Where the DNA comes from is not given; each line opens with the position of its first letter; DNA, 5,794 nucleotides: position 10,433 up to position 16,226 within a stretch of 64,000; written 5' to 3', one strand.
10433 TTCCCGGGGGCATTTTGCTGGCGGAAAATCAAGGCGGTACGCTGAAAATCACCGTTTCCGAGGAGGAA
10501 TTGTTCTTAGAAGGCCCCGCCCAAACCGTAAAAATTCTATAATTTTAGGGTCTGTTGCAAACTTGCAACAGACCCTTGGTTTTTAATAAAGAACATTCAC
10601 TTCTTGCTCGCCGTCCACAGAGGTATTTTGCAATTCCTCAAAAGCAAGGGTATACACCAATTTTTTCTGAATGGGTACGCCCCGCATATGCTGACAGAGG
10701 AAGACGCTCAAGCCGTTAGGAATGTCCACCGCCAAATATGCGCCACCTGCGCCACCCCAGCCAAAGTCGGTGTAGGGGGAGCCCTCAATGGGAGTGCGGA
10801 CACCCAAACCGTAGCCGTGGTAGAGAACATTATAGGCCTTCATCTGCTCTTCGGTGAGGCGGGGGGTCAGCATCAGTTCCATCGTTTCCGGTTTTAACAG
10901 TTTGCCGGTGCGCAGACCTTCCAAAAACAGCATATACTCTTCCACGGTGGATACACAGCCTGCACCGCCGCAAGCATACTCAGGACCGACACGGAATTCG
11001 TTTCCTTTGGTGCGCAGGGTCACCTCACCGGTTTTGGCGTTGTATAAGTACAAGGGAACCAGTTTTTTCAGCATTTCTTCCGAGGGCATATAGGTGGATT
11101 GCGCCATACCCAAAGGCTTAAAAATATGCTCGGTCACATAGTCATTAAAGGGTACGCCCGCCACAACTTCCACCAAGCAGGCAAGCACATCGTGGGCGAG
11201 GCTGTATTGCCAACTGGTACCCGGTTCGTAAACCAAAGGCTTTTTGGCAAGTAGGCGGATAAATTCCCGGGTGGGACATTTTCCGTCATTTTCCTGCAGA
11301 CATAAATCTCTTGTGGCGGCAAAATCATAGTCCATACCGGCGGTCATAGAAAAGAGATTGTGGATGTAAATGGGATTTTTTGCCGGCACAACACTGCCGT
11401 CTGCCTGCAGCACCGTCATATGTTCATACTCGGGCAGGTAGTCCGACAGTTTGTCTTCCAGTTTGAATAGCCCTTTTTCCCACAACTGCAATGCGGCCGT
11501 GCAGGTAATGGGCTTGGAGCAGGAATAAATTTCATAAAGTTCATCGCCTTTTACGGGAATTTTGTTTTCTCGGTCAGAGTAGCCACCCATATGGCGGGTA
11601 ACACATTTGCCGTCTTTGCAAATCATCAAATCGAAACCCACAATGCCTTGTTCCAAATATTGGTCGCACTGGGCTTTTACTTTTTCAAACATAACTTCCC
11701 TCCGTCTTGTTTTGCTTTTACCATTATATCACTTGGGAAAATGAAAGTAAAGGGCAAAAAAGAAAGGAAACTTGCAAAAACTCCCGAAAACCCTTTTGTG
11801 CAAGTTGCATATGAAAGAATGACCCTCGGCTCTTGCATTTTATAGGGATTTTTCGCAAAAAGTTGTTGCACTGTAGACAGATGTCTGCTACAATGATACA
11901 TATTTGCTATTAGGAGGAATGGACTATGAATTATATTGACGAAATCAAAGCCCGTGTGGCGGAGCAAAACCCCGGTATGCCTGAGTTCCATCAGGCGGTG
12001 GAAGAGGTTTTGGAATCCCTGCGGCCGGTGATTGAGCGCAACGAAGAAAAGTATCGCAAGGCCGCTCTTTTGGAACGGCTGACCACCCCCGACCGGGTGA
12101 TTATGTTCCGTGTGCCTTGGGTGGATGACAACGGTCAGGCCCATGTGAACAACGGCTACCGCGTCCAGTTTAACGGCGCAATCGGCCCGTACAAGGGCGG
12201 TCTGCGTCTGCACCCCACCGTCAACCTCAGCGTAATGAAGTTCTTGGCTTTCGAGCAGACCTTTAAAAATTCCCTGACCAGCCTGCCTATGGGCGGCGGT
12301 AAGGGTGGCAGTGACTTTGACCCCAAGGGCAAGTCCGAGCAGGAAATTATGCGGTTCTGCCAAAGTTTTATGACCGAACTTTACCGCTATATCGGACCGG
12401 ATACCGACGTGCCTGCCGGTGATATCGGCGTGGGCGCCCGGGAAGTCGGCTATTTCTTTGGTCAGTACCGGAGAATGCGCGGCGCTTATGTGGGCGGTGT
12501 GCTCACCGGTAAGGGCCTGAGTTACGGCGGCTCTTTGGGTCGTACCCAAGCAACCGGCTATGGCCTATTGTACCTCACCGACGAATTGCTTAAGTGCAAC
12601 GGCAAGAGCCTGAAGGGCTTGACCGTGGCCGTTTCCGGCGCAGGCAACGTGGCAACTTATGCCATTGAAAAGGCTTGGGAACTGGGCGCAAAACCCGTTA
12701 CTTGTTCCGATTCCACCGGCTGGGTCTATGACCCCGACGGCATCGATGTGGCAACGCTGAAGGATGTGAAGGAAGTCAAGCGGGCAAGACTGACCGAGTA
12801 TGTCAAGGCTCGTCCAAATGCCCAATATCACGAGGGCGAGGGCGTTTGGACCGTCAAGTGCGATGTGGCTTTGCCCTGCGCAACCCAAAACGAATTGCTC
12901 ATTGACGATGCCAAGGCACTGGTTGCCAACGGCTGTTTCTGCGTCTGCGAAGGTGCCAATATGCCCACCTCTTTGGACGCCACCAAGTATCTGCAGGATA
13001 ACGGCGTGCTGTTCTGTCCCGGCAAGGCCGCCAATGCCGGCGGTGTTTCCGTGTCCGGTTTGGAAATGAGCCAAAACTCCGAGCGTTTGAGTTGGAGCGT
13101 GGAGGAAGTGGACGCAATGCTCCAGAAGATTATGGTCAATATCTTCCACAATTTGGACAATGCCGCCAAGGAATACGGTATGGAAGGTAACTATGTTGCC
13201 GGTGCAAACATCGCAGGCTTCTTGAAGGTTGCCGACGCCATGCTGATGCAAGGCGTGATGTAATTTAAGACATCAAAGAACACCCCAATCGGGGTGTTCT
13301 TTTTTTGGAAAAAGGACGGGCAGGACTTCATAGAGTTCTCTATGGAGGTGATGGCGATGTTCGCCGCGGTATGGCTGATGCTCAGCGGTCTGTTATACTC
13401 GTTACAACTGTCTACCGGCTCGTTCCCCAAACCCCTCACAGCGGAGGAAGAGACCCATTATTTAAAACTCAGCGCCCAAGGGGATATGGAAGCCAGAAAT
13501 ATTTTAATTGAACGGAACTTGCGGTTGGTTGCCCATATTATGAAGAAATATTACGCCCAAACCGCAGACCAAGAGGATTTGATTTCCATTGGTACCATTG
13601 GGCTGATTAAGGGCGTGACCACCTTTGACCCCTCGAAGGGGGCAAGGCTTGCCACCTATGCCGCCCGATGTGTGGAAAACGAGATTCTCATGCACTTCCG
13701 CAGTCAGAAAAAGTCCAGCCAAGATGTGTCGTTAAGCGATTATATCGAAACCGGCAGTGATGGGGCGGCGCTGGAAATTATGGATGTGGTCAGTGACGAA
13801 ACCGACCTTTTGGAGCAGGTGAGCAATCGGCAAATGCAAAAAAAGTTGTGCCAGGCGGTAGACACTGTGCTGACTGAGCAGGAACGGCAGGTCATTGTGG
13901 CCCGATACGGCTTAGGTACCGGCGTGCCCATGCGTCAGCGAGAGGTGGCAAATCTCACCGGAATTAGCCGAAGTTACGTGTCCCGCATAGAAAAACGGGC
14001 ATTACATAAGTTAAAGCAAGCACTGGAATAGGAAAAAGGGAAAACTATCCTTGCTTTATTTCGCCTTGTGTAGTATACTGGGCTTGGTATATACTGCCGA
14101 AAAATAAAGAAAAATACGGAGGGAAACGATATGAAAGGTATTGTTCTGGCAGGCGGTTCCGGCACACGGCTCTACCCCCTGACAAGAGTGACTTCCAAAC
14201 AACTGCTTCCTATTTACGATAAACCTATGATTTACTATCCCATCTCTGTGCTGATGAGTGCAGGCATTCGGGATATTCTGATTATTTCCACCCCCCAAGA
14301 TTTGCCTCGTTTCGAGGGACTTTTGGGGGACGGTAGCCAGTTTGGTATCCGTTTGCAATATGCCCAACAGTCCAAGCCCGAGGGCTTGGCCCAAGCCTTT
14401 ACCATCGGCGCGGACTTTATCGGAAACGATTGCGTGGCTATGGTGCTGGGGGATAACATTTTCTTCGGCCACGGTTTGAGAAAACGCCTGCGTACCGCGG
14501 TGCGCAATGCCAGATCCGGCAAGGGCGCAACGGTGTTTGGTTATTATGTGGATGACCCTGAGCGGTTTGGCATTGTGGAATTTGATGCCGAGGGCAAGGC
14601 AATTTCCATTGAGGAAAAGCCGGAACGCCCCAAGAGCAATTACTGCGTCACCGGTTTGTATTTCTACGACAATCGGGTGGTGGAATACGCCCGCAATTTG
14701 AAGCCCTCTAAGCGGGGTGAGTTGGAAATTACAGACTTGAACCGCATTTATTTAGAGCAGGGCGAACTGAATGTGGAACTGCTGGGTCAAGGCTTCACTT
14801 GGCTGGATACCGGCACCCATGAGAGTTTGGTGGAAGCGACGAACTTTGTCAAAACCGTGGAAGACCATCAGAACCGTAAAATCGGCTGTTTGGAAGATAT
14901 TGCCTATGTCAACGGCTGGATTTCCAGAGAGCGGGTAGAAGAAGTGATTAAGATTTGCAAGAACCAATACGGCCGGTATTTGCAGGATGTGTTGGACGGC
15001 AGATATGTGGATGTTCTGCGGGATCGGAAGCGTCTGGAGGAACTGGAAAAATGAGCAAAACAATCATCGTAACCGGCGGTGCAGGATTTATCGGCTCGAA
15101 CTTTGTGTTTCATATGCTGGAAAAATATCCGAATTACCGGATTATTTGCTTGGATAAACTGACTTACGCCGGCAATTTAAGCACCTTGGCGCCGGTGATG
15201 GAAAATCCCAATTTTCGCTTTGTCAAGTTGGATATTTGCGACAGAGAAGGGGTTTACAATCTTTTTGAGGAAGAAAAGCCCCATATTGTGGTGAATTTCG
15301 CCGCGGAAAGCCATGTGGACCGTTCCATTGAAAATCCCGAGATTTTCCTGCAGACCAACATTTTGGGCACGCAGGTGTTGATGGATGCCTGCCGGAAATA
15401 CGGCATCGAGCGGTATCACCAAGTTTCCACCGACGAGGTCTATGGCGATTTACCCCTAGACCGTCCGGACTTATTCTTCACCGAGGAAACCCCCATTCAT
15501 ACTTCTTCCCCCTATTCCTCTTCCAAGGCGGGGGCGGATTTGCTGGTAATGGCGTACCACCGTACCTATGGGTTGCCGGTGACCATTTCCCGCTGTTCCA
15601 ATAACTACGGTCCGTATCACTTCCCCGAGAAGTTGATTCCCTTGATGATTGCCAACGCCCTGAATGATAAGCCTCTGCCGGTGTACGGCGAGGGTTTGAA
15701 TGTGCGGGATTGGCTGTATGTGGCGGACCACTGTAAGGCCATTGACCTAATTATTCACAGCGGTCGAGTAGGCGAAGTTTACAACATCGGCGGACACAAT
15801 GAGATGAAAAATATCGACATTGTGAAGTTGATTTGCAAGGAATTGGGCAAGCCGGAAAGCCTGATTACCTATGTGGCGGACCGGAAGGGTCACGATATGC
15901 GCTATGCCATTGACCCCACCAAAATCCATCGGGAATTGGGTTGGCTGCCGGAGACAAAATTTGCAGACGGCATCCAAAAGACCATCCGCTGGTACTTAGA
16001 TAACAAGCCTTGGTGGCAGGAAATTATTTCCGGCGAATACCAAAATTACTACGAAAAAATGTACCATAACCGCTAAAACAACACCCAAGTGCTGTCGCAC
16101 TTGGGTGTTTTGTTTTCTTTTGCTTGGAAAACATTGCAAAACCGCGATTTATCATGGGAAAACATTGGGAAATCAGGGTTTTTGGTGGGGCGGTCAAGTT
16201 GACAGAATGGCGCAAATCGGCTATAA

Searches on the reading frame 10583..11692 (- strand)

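Call 21: search_protein_families(library=pfam, proteins=[window:10583-11692:-], max_evalue=0.001)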
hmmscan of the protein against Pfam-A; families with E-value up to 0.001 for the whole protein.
window:10583-11692:- (369 aa): 1 family
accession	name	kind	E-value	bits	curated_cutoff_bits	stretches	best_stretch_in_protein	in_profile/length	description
PF00144.29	Beta-lactamase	-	8.5e-54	183.4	27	1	10-332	6-306/329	Beta-lactamase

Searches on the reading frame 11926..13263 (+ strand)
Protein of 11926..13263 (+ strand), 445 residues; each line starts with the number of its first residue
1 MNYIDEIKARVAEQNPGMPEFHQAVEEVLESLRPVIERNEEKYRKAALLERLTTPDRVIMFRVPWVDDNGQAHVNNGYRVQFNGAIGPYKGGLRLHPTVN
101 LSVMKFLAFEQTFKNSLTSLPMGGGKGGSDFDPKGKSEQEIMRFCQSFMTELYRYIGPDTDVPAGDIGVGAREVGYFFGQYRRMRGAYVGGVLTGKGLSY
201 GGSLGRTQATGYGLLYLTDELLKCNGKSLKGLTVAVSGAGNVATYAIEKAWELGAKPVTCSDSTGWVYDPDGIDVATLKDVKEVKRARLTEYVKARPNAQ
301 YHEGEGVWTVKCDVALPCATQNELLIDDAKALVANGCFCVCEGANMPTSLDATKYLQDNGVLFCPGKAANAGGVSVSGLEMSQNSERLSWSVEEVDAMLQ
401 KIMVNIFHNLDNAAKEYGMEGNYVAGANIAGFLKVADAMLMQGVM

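Call 20: search_protein_families(library=pfam, proteins=[window:11926-13263:+], max_evalue=0.001)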
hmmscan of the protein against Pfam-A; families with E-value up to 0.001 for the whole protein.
window:11926-13263:+ (445 aa): 2 families
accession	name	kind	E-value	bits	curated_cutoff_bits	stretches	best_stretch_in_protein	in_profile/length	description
PF00208.27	ELFV_dehydrog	-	3.2e-90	302.5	23.4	1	201-443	1-241/241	Glutamate/Leucine/Phenylalanine/Valine dehydrogenase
PF02812.23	ELFV_dehydrog_N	-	1.1e-53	180.9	25.3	1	55-182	1-128/129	Glu/Leu/Phe/Val dehydrogenase, dimerisation domain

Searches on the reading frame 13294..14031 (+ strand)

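Call 20: search_protein_families(library=pfam, proteins=[window:13294-14031:+], max_evalue=0.001)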
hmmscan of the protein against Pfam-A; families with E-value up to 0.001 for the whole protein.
window:13294-14031:+ (245 aa): 3 families
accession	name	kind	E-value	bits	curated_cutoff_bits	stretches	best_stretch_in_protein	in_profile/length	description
PF04542.20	Sigma70_r2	-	6e-19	68.1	24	1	71-140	1-70/71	Sigma-70 region 2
PF04545.22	Sigma70_r4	-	9.4e-14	51.1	24.1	1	192-242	4-50/50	Sigma-70, region 4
PF01381.28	HTH_3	-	0.0003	21.2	23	1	213-234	10-31/55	Helix-turn-helix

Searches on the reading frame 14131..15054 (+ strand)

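Call 20: search_protein_families(library=pfam, proteins=[window:14131-15054:+], max_evalue=0.001)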
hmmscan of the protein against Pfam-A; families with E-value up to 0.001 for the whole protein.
window:14131-15054:+ (307 aa): 2 families
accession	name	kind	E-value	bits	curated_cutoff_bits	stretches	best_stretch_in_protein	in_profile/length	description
PF00483.29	NTP_transferase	-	1.4e-76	257.8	21.2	1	2-241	1-243/245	Nucleotidyl transferase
PF12804.13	NTP_transf_3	-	1e-09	39.2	27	1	3-128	1-115/160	MobA-like NTP transferase domain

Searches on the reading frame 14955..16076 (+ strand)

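Call 20: search_protein_families(library=pfam, proteins=[window:14955-16076:+], max_evalue=0.001)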
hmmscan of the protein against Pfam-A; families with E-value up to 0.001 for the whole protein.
window:14955-16076:+ (373 aa): 6 families
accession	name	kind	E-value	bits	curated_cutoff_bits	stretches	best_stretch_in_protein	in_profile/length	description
PF16363.11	GDP_Man_Dehyd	-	2.3e-88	297.3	27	1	38-343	1-332/332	GDP-mannose 4,6 dehydratase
PF01370.27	Epimerase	-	2.5e-68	230.5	20.9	1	37-279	1-240/240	NAD dependent epimerase/dehydratase family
PF02719.21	Polysacc_synt_2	-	2.1e-15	57.1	20.2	1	37-161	1-130/293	Polysaccharide biosynthesis protein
PF01073.25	3Beta_HSD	-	1e-14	54.7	22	1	38-258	1-220/280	3-beta hydroxysteroid dehydrogenase/isomerase family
PF04321.23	RmlD_sub_bind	-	1.7e-13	50.8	27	1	36-301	2-235/287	RmlD substrate binding domain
PF07993.18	NAD_binding_4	-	7.5e-13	48.7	20.1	1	110-216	90-206/258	Male sterility protein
